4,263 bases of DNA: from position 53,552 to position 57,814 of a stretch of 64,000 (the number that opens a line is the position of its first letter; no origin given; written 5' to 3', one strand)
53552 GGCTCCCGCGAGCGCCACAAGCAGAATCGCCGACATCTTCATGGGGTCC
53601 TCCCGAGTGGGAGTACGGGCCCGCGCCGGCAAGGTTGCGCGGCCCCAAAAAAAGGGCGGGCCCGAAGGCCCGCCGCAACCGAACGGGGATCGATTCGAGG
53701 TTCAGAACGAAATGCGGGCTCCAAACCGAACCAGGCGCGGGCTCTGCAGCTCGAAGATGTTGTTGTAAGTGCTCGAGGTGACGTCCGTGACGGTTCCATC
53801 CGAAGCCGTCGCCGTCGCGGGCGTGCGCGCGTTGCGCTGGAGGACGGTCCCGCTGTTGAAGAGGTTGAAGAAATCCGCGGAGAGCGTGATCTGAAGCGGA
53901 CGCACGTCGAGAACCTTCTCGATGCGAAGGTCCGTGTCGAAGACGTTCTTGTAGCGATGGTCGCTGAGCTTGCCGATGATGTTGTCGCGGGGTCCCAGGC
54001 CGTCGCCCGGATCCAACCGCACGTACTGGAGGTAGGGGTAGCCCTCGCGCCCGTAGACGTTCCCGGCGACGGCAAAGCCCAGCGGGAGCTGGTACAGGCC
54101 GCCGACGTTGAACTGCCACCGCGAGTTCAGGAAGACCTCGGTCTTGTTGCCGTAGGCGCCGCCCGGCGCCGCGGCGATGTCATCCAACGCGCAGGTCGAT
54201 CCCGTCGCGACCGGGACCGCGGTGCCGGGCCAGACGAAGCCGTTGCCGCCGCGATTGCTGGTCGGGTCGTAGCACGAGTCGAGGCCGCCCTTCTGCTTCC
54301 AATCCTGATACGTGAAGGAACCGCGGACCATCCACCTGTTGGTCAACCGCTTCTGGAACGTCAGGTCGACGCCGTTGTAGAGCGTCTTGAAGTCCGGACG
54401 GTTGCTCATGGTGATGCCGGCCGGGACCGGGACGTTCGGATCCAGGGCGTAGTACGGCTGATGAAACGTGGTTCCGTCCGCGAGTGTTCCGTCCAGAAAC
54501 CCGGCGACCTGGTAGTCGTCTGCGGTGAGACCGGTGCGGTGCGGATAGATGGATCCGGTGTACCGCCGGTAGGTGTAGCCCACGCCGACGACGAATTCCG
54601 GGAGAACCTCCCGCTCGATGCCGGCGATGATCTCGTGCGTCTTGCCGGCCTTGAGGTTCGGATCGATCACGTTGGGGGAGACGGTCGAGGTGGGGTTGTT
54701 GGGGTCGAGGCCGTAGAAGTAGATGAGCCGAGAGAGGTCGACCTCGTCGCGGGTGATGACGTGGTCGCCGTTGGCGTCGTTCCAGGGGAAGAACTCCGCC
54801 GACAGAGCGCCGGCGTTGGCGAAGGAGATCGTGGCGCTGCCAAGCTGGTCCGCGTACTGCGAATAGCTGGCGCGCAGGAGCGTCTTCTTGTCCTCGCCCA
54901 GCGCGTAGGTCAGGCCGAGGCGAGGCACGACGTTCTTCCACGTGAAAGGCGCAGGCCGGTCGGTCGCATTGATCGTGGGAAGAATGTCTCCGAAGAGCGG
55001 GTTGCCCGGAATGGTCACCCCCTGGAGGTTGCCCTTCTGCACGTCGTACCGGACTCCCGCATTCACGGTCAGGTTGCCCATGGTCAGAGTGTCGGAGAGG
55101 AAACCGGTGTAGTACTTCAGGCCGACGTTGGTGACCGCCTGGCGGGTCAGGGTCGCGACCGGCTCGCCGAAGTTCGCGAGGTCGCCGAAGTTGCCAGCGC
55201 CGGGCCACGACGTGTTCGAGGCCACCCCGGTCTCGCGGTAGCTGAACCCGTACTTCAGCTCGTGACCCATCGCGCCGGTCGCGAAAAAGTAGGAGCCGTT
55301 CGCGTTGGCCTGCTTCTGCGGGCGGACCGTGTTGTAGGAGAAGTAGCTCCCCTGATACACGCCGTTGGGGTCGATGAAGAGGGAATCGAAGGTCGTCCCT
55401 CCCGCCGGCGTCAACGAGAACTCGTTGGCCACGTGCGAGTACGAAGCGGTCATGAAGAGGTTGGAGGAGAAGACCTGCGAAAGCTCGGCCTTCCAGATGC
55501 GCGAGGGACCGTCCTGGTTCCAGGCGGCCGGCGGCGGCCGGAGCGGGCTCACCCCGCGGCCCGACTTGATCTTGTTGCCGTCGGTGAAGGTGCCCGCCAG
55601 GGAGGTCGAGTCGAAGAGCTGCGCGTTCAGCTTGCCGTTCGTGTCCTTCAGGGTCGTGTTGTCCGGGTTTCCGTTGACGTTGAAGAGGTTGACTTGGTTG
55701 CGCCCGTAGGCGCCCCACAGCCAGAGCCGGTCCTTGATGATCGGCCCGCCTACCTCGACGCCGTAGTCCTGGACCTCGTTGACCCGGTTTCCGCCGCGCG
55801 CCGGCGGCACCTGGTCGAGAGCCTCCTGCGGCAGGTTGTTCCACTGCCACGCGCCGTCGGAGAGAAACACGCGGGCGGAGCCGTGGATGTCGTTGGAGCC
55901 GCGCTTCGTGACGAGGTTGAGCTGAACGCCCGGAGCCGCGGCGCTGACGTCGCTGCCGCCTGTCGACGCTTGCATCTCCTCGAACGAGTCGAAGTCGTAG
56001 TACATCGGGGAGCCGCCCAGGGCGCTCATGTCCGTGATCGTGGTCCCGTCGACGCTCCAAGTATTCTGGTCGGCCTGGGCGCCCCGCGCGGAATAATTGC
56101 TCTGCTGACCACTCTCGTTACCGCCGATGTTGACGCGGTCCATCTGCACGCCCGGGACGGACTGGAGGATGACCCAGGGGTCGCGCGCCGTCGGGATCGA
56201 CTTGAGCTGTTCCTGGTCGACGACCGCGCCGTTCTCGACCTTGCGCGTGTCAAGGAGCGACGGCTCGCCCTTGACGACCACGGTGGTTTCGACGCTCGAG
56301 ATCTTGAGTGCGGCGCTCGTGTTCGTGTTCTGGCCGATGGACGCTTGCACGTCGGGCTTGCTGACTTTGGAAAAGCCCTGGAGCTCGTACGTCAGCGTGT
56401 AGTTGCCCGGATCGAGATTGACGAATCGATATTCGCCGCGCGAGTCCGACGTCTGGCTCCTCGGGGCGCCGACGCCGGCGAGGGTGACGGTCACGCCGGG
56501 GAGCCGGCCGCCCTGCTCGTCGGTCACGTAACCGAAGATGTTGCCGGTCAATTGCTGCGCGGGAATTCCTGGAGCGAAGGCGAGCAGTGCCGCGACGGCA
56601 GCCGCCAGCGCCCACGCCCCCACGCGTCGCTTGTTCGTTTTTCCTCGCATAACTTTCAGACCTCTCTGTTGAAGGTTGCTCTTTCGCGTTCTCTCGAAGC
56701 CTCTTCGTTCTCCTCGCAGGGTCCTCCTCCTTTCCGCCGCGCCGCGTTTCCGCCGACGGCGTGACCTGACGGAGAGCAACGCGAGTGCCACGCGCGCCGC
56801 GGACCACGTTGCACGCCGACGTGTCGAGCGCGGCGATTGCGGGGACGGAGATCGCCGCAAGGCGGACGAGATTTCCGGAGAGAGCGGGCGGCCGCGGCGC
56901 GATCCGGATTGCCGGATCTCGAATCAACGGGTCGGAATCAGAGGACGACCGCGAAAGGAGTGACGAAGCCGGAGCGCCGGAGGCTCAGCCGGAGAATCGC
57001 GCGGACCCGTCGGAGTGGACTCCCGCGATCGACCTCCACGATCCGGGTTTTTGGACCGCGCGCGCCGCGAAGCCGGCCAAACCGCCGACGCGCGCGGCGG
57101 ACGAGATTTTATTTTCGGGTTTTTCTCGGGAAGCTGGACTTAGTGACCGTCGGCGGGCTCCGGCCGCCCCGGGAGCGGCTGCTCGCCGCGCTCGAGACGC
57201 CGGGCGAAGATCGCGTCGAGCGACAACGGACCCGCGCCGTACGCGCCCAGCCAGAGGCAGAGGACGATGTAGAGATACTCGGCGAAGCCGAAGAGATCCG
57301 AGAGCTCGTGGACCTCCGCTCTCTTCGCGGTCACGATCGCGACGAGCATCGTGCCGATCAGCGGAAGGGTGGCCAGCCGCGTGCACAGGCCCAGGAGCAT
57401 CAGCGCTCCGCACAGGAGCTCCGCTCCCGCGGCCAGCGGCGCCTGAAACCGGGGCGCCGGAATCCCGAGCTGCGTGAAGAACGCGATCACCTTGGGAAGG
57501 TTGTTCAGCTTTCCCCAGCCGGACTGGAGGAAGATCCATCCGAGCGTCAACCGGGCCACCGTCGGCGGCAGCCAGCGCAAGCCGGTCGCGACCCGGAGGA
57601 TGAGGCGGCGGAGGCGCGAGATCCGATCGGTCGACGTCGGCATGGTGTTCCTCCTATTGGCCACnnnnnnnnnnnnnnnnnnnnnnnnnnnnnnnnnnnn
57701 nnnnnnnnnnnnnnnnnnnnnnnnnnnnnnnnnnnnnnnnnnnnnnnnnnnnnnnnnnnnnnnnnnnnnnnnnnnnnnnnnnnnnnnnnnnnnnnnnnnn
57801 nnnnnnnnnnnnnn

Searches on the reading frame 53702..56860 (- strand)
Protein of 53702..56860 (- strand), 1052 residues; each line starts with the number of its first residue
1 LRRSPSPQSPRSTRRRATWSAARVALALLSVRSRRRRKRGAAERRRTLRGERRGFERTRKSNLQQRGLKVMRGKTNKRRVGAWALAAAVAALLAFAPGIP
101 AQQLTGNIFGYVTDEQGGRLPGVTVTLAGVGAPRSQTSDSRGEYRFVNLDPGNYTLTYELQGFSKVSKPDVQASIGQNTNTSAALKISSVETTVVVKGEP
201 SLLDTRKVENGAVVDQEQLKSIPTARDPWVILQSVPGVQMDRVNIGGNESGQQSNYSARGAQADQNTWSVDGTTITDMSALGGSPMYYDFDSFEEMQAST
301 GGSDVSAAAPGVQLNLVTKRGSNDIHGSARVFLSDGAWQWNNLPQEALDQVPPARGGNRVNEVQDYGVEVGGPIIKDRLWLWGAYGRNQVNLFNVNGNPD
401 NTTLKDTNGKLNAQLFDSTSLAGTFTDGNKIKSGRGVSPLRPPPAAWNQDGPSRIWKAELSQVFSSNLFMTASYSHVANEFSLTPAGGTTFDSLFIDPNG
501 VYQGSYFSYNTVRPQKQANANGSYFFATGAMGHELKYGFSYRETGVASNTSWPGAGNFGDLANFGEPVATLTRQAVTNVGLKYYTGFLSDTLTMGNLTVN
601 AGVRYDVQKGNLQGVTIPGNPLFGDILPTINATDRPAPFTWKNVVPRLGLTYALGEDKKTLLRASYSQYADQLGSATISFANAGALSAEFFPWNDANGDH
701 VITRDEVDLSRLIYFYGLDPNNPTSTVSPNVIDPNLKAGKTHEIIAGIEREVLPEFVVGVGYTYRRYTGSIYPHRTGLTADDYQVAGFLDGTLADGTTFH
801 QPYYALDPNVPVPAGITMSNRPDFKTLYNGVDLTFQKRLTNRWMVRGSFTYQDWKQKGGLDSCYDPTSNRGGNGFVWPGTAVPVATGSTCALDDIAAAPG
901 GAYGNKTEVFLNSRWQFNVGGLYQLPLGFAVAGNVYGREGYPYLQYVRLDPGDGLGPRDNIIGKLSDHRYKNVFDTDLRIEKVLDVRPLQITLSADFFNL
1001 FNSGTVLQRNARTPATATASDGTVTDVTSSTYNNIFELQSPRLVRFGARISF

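Call 84: search_protein_families(library=pfam, proteins=[window:53702-56860:-], max_evalue=0.00001)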
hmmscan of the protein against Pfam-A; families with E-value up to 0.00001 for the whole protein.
window:53702-56860:- (1052 aa): 4 families
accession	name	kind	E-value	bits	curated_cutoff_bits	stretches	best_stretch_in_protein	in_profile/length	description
PF25183.1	OMP_b-brl_4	-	8e-27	94.4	30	2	394-856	143-633/838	Outer membrane beta barrel domain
PF13620.12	CarboxypepD_reg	-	3.2e-16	59.9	32.3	1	108-185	2-81/82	Carboxypeptidase regulatory-like domain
PF13715.12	CarbopepD_reg_2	-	1.1e-08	35.5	32.2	1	108-195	1-86/88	CarboxypepD_reg-like domain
PF07715.20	Plug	-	3.8e-07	31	23.9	1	212-305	10-97/107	TonB-dependent Receptor Plug Domain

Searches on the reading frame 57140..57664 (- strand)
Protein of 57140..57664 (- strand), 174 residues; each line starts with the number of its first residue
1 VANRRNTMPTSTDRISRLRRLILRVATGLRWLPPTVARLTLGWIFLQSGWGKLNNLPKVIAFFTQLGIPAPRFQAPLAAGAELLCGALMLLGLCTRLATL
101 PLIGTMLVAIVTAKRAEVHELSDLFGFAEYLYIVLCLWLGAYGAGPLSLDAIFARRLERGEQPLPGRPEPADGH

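Call 84: search_protein_families(library=pfam, proteins=[window:57140-57664:-], max_evalue=0.00001)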
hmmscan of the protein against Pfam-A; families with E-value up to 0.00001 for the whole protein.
window:57140-57664:- (174 aa): 3 families
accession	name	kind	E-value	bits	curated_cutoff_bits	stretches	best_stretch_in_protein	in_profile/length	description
PF07681.17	DoxX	-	2.3e-23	83.1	23.6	1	35-114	3-84/85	DoxX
PF07291.16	MauE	-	1.5e-06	29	27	1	35-111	6-85/128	Methylamine utilisation protein MauE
PF04173.18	DoxD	-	9.7e-06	26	22.7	0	81-159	74-150/167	TQO small subunit DoxD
